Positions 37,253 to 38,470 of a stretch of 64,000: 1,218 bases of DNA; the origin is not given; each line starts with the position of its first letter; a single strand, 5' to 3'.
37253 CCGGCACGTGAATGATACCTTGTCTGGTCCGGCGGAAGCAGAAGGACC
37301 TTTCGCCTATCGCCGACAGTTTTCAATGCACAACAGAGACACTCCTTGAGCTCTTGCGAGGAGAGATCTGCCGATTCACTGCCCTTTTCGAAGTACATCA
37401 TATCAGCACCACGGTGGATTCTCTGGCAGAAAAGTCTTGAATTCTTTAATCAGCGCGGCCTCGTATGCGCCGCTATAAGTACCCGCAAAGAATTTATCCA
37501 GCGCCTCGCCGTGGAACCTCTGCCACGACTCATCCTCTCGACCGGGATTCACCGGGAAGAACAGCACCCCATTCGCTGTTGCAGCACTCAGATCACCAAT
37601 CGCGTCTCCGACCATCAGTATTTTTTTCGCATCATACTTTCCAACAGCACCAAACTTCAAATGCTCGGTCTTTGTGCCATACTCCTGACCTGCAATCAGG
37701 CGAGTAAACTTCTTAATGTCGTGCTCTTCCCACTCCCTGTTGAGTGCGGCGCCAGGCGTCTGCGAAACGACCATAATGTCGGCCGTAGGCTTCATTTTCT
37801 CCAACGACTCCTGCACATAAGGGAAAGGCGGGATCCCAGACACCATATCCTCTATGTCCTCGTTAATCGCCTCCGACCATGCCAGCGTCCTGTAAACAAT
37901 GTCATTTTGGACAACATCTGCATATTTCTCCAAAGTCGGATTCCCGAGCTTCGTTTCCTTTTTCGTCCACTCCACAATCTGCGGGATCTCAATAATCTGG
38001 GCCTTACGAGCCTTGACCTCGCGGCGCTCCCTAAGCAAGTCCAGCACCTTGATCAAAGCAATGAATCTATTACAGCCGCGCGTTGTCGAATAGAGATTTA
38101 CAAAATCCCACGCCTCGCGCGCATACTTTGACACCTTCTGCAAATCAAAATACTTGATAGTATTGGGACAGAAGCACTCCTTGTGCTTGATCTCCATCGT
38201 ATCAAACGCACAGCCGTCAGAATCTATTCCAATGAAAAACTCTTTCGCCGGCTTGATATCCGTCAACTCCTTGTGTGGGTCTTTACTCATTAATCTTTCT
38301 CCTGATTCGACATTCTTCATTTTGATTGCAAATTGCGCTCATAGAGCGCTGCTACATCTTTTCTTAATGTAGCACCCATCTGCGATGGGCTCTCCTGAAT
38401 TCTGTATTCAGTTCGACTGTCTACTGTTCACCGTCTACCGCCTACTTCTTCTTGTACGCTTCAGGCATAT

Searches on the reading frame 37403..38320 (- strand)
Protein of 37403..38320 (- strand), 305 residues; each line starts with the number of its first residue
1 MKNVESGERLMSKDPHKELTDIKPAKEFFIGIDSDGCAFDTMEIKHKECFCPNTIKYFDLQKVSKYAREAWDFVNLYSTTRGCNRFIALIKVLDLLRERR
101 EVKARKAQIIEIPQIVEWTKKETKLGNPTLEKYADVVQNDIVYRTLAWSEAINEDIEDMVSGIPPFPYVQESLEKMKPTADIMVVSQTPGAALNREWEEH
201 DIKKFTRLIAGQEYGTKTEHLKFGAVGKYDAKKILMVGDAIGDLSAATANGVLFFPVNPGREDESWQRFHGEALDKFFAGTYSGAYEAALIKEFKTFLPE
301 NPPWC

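Call 22: search_protein_families(library=ncbifam, proteins=[window:37403-38320:-], max_evalue=0.00001)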
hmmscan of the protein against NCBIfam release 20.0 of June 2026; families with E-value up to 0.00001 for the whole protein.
window:37403-38320:- (305 aa): 0 families

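Call 23: search_protein_families(library=pfam, proteins=[window:37403-38320:-], max_evalue=0.00001)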
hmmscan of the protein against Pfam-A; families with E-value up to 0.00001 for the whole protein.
window:37403-38320:- (305 aa): 0 families

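Call 46: search_solved_structures(query=window:37406-38320:-, max_evalue=10, show_alignments=2)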
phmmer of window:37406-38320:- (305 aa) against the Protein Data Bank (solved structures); distinct sequences matched with E-value up to 10: 3.
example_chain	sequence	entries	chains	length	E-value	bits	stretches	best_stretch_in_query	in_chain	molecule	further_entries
7pzy_T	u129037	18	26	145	0.6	12.7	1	88-153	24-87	Ribosomal 40S subunit protein S18B | 40S ribosomal protein S18-B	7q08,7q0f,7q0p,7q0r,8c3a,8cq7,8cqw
8vsj_C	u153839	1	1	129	0.91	12.1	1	52-116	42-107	Superantigen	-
9z6r_A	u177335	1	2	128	1.6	11.3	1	137-182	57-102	CBS domain containing protein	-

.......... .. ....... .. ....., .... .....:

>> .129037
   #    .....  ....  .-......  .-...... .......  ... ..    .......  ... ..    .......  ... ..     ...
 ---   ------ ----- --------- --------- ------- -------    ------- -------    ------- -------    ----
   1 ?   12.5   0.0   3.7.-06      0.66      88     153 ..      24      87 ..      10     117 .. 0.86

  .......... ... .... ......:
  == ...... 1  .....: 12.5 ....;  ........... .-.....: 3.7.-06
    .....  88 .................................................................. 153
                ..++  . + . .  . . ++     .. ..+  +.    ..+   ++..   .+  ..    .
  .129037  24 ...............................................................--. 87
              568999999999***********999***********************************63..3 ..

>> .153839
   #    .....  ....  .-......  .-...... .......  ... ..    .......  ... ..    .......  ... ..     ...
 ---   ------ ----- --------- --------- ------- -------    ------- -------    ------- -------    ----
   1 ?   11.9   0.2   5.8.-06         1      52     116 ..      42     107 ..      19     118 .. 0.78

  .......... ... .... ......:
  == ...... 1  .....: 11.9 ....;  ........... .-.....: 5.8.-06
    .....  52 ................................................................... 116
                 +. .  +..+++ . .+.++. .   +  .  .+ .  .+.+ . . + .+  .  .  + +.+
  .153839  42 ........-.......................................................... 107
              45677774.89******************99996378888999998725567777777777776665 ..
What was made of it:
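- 37403..38320 (-): HAD-like protein with all four HAD motifs and a large C1 cap. Its stop codon lies 1 nt before the epimerase start codon. The likely true start is M11 (295 aa). No PDB sequence hit (call 46).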

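Call 47: search_protein_families(library=pfam, proteins=[window:37406-38320:-], max_evalue=1)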
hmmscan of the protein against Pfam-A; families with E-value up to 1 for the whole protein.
window:37406-38320:- (305 aa): 2 families
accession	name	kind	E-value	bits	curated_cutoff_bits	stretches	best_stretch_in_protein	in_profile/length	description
PF13419.12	HAD_2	-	0.00022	21.9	23.8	1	148-254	65-175/178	Haloacid dehalogenase-like hydrolase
PF13242.12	Hydrolase_like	-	0.095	13.1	22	1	229-266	19-57/75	HAD-hyrolase-like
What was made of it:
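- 37403..38320 (-): Weak Pfam HAD_2 hit, E=2e-4 (call 47).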

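Call 60: find_homologous_proteins(query=window:37406-38320:-, max_evalue=0.00001)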
Query window:37406-38320:- (305 aa): 8000 proteins with E <= 0.00001 among 8000 candidates; the best 120 are listed.
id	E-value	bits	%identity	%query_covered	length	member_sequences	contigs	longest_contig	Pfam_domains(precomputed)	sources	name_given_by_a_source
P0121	3.6e-200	682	100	97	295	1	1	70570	-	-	-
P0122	3.0e-193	659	97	96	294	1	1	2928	-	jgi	-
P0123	2.8e-141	488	72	96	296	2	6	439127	PF13419.13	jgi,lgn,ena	jgi:phosphoglycolate phosphatase-like HAD superfamily hydrolase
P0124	7.9e-141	487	71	96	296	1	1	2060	PF13419.13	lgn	-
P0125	1.1e-140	486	72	96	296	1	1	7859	PF13419.13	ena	-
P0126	1.1e-140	486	72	96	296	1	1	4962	PF13419.13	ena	-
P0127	2.1e-140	485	72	96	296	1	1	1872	PF13419.13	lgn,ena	-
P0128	3.0e-140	485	71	96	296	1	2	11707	PF13419.13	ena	-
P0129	3.4e-140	485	71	96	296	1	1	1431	PF13419.13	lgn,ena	-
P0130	1.1e-137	477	70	96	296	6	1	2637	PF13419.13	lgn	-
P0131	3.7e-137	475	69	95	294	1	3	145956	PF13419.13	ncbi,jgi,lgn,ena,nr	ncbi:MAG: haloacid dehalogenase [Ignavibacteriae bacterium HGW-Ignavibacteriae-2]|jgi:phosphoglycola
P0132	6.4e-137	474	69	95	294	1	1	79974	PF13419.13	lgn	-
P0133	6.6e-137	474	69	95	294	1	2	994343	PF13419.13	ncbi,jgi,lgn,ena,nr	ncbi:MAG: HAD hydrolase-like protein [Bacteroidetes bacterium]|nr:HAD hydrolase-like protein [Bacter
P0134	4.3e-135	468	67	97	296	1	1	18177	PF13419.13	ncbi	-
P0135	2.2e-134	466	66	97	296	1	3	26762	PF13419.13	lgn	-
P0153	3.3e-131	455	67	96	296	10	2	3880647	PF13419.13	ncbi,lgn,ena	-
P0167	1.4e-129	450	65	96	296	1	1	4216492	PF13419.13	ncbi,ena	-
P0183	1.1e-128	447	63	97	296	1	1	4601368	PF13419.13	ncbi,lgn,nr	ncbi:MAG: HAD hydrolase-like protein [Ignavibacteriales bacterium]|nr:MAG: HAD hydrolase-like protei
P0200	5.3e-128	445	66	96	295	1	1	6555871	-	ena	-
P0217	1.5e-127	443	66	96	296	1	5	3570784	-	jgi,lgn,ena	-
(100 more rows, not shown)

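Call 61: find_encoding_contigs(protein=P0133, flank=6000, max_places=2)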
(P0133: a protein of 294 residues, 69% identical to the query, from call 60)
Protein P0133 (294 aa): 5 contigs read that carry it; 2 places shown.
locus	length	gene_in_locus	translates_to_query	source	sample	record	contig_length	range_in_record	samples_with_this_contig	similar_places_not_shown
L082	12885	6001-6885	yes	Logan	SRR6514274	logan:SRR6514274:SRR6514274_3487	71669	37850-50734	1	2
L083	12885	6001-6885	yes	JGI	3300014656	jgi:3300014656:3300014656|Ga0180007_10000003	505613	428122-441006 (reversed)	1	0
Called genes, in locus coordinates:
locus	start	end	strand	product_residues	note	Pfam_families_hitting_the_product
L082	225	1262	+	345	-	PF00356:LacI, PF00532:Peripla_BP_1, PF13407:Peripla_BP_4, PF13377:Peripla_BP_3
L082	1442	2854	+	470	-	PF02614:UxaC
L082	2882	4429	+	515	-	PF16257:UxaE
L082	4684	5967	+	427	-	PF00365:PFK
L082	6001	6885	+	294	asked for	PF13419:HAD_2 (weak)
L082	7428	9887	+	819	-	PF00754:F5_F8_type_C, PF22633:F5_F8_type_C_2, PF18962:Por_Secre_tail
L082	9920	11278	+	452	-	PF26410:GH5_mannosidase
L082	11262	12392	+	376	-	PF02156:Glyco_hydro_26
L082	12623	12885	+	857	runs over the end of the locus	PF22666:Glyco_hydro_2_N2, PF00703:Glyco_hydro_2, PF17786:Mannosidase_ig, PF17753:Ig_mannosidase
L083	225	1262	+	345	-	PF00356:LacI, PF00532:Peripla_BP_1, PF13407:Peripla_BP_4, PF13377:Peripla_BP_3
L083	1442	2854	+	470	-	PF02614:UxaC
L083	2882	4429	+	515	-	PF16257:UxaE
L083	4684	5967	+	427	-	PF00365:PFK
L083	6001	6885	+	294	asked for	PF13419:HAD_2 (weak)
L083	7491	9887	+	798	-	PF00754:F5_F8_type_C, PF22633:F5_F8_type_C_2, PF18962:Por_Secre_tail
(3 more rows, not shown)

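Call 62: find_encoding_contigs(protein=P0167, flank=6000, max_places=2)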
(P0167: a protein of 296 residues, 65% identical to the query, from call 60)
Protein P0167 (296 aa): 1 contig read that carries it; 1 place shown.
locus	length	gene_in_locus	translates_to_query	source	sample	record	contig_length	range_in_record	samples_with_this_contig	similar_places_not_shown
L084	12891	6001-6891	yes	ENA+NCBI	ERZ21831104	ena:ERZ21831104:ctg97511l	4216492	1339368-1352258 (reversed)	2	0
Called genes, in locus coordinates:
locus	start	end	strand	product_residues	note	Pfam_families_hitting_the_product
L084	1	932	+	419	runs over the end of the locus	PF16153:DUF4861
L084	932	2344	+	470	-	PF02614:UxaC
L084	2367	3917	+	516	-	PF16257:UxaE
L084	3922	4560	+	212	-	PF01081:Aldolase, PF01180:DHO_dh (faint)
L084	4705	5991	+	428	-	PF00365:PFK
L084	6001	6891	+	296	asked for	PF13419:HAD_2 (weak)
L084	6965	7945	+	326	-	PF03480:DctP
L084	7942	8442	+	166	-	PF04290:DctQ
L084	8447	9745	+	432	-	PF03600:CitMHS (faint), PF06808:DctM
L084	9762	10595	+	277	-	PF04962:KduI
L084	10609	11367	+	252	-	PF00106:adh_short, PF08659:KR, PF13561:adh_short_C2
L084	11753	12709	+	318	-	PF00135:COesterase, PF20434:BD-FAE, PF07859:Abhydrolase_3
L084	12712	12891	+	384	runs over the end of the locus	PF13088:BNR_2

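Call 63: find_encoding_contigs(protein=P0200, flank=6000, max_places=2)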
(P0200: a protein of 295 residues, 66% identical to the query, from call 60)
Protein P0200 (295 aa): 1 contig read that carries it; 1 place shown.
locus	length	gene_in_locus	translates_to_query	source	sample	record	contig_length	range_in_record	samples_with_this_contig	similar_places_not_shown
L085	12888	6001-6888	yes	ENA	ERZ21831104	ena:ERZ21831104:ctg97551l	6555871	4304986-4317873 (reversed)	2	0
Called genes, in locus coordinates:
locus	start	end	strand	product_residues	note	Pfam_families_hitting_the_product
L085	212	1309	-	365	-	PF02615:Ldh_2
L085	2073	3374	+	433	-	PF09861:Lar_N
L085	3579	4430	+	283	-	PF00106:adh_short, PF08659:KR (weak), PF13561:adh_short_C2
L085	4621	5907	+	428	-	PF00365:PFK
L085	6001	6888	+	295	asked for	-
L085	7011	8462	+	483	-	PF03446:NAD_binding_2, PF00393:6PGD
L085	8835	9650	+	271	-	PF00485:PRK, PF13238:AAA_18 (faint)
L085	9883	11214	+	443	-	PF00072:Response_reg, PF00158:Sigma54_activat, PF14532:Sigma54_activ_2, PF00004:AAA (weak), PF07726:AAA_3 (weak), PF07728:AAA_5, PF25601:AAA_lid_14, PF02954:HTH_8, +1 more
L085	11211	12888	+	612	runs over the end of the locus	PF00005:ABC_tran, PF13426:PAS_9 (faint), PF00512:HisKA, PF02518:HATPase_c, PF14501:HATPase_c_5 (weak)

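Call 78: predict_structure(alignment_id=A3)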
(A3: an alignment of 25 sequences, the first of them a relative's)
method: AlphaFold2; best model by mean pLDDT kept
length: 295 residues; sequences in the alignment: 25
mean_pLDDT: 93.0   pTM: 0.87
mean pLDDT of the five models: 93.0, 92.3, 91.5, 89.9, 84.9
residues with pLDDT >= 90: 230; 70-90: 61; 50-70: 2; < 50: 2
segments of 3 or more residues with pLDDT < 50: none
pLDDT, mean of each block of 10 residues (from residue 1): 77 96 91 89 97 96 89 90 95 95 96 88 96 97 92 92 97 91 89 92 91 97 96 95 95 96 98 98 91 81
secondary structure, 60 per line:
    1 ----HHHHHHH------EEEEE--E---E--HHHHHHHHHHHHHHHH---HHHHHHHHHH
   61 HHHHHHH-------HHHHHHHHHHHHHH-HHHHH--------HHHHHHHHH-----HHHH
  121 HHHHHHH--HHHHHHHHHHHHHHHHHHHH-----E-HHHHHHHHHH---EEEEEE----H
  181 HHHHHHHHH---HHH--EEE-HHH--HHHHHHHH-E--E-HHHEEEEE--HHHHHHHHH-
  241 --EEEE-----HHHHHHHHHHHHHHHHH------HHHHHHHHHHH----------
elements in order: H5-11 E18-22 H32-47 H51-67 H75-88 H90-94 H103-111 H117-127 H130-149 H157-166 E170-175 H180-189 E198-200 H207-214 E224-228 H231-239 E243-246 H252-268 H275-285

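Call 80: find_encoding_contigs(protein=P0153, flank=6000, max_places=1)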
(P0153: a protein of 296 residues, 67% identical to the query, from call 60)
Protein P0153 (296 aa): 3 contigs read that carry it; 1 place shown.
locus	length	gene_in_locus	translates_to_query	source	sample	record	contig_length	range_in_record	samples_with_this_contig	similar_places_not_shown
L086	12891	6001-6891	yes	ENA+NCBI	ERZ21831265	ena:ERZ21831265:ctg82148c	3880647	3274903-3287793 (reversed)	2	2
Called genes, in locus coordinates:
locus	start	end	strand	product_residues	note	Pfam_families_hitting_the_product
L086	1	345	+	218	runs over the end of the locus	PF01081:Aldolase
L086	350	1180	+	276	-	PF04962:KduI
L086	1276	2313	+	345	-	PF00356:LacI, PF00532:Peripla_BP_1, PF13407:Peripla_BP_4, PF13377:Peripla_BP_3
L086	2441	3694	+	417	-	PF16257:UxaE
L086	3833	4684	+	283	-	PF01262:AlaDh_PNT_C (weak), PF00106:adh_short, PF02737:3HCDH_N (weak), PF08659:KR (faint), PF13561:adh_short_C2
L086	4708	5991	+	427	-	PF00365:PFK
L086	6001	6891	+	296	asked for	PF13419:HAD_2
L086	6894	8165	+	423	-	PF09861:Lar_N (faint)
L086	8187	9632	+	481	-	PF02737:3HCDH_N (weak), PF03446:NAD_binding_2, PF00393:6PGD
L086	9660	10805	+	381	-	PF00389:2-Hacid_dh, PF02826:2-Hacid_dh_C, PF11890:DUF3410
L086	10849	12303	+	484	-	PF03446:NAD_binding_2, PF00393:6PGD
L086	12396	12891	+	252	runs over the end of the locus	PF00657:Lipase_GDSL (weak), PF13472:Lipase_GDSL_2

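Call 81: find_encoding_contigs(protein=P0183, flank=6000, max_places=1)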
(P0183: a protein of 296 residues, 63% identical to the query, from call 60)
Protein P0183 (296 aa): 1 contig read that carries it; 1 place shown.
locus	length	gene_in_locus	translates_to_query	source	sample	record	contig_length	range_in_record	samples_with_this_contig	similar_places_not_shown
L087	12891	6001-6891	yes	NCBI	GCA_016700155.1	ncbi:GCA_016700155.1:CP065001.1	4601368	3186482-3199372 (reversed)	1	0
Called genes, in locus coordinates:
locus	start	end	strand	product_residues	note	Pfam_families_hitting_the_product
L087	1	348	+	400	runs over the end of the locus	PF16153:DUF4861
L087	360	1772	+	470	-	PF02614:UxaC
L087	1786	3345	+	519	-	PF16257:UxaE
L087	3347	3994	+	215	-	PF01081:Aldolase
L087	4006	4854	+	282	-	PF00106:adh_short, PF13561:adh_short_C2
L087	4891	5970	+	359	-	PF00294:PfkB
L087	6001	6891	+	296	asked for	PF13419:HAD_2 (weak)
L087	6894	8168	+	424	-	PF09861:Lar_N (weak)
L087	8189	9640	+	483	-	PF03446:NAD_binding_2, PF00393:6PGD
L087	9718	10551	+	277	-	PF04962:KduI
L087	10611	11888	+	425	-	PF07690:MFS_1, PF06779:MFS_4 (weak), PF07690:MFS_1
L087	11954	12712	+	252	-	PF00106:adh_short, PF08659:KR, PF13561:adh_short_C2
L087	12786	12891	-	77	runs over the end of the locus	-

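Call 82: find_encoding_contigs(protein=P0217, flank=6000, max_places=1)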
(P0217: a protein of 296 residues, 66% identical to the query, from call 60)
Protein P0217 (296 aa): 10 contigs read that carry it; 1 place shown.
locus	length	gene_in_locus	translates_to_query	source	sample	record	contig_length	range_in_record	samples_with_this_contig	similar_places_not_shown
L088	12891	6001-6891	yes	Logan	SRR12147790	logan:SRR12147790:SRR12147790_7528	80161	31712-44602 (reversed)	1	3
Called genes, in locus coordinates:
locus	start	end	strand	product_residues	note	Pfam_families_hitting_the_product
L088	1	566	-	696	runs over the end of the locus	PF08487:VIT, PF13757:VIT_2 (faint), PF00092:VWA, PF13519:VWA_2, PF13768:VWA_3, PF18962:Por_Secre_tail (weak), PF13860:FlgD_ig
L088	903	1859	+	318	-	PF01408:GFO_IDH_MocA, PF22725:GFO_IDH_MocA_C3, PF02894:GFO_IDH_MocA_C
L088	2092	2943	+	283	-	PF00106:adh_short, PF13561:adh_short_C2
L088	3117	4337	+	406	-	PF03786:UxuA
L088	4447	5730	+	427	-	PF00365:PFK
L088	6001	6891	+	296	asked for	-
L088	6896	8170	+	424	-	PF09861:Lar_N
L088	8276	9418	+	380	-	PF00389:2-Hacid_dh, PF02826:2-Hacid_dh_C, PF11890:DUF3410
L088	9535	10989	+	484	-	PF03446:NAD_binding_2, PF00393:6PGD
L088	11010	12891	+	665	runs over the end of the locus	PF00456:Transketolase_N, PF02779:Transket_pyr, PF02780:Transketolase_C (weak), PF22613:Transketolase_C_1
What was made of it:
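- The PFK-like and PfkB kinases occupy the same slot, SDR-[kinase]-HAD-LarAH18-Gnd (calls 80-82).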

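Call 83: fold_search(model_id=the predicted structure, library=pdb)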
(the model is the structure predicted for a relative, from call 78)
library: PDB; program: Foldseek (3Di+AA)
matches with E <= 10: 698; with E <= 0.001: 135
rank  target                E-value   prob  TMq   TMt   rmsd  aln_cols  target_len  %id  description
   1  7oct_B                4.5e-06  1.00  0.42  0.20  10.4       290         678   16  NADPH bound to the dehydrogenase domain of the bifunctional mannitol-1-phosphate dehydrogenase/phosphatase MtlD-N374A  (released 2022-04-20)
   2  7oct_A                4.5e-06  1.00  0.38  0.18  10.7       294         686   16  NADPH bound to the dehydrogenase domain of the bifunctional mannitol-1-phosphate dehydrogenase/phosphatase MtlD-N374A  (released 2022-04-20)
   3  2yy6_A                6.7e-06  1.00  0.46  0.62   4.6       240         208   17  Crystal Structure of the phosphoglycolate phosphatase from Aquifex aeolicus VF5 (released 2007-10-30)
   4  7ocq_A                6.7e-06  1.00  0.40  0.19  10.8       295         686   15  NADH bound to the dehydrogenase domain of the bifunctional mannitol-1-phosphate dehydrogenase/phosphatase MtlD from Ac (released 2022-04-20)
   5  7ocs_B                9.2e-06  1.00  0.42  0.21  10.0       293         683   15  Mannitol-1-phosphate bound to the phosphatase domain of the bifunctional mannitol-1-phosphate dehydrogenase/phosphatas (released 2022-04-27)
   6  7ocs_D                1.1e-05  1.00  0.43  0.21   9.4       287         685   16  Mannitol-1-phosphate bound to the phosphatase domain of the bifunctional mannitol-1-phosphate dehydrogenase/phosphatas (released 2022-04-27)
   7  7ocp_B                1.2e-05  1.00  0.44  0.21  10.5       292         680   16  NADPH bound to the dehydrogenase domain of the bifunctional mannitol-1-phosphate dehydrogenase/phosphatase MtlD from A (released 2022-04-20)
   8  7ocn_B                1.2e-05  1.00  0.42  0.20  10.4       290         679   16  Crystal structure of the bifunctional mannitol-1-phosphate dehydrogenase/phosphatase MtlD from Acinetobacter baumannii (released 2022-04-20)
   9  3qu2_A                1.5e-05  1.00  0.48  0.61   5.7       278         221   15  Crystal structure of pyrophosphatase from bacteroides thetaiotaomicron, a closed cap conformation (released 2011-04-27)
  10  7ocr_A                1.9e-05  1.00  0.39  0.18  11.0       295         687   15  NADPH and fructose-6-phosphate bound to the dehydrogenase domain of the bifunctional mannitol-1-phosphate dehydrogenas (released 2022-04-20)
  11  3dv9                  2.1e-05  1.00  0.45  0.53   8.9       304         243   13  Putative beta-phosphoglucomutase from Bacteroides vulgatus. (released 2008-08-05)
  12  3qx7                  2.3e-05  1.00  0.47  0.59   5.4       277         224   15  Crystal structure of pyrophosphatase from bacteroides thetaiotaomicron complexed with phosphate, a closed cap conformati (released 2011-04-27)
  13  3qu7_B                2.3e-05  1.00  0.44  0.55   6.3       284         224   14  Crystal structure of pyrophosphatase from bacteroides thetaiotaomicron, asp13asn mutant complexed with calcium and pho (released 2011-04-27)
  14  2hi0_A                2.6e-05  1.00  0.51  0.61   7.2       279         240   15  Crystal structure of putative phosphoglycolate phosphatase (YP_619066.1) from Lactobacillus delbrueckii subsp. bulgari (released 2006-08-15)
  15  2ah5                  2.6e-05  1.00  0.43  0.58   8.2       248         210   14  Hydrolase, haloacid dehalogenase-like family protein SP0104 from Streptococcus pneumoniae (released 2005-09-27)
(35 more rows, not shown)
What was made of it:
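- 37403..38320 (-): Foldseek gives sugar-phosphate and phosphoglycolate phosphatases, the BT2127 pyrophosphatase and beta-PGM at TM 0.4-0.5 (calls 78, 83).
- Tried and rejected: The fold search gave generic C1-cap HAD phosphatases (call 83), so its substrate stays unknown.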
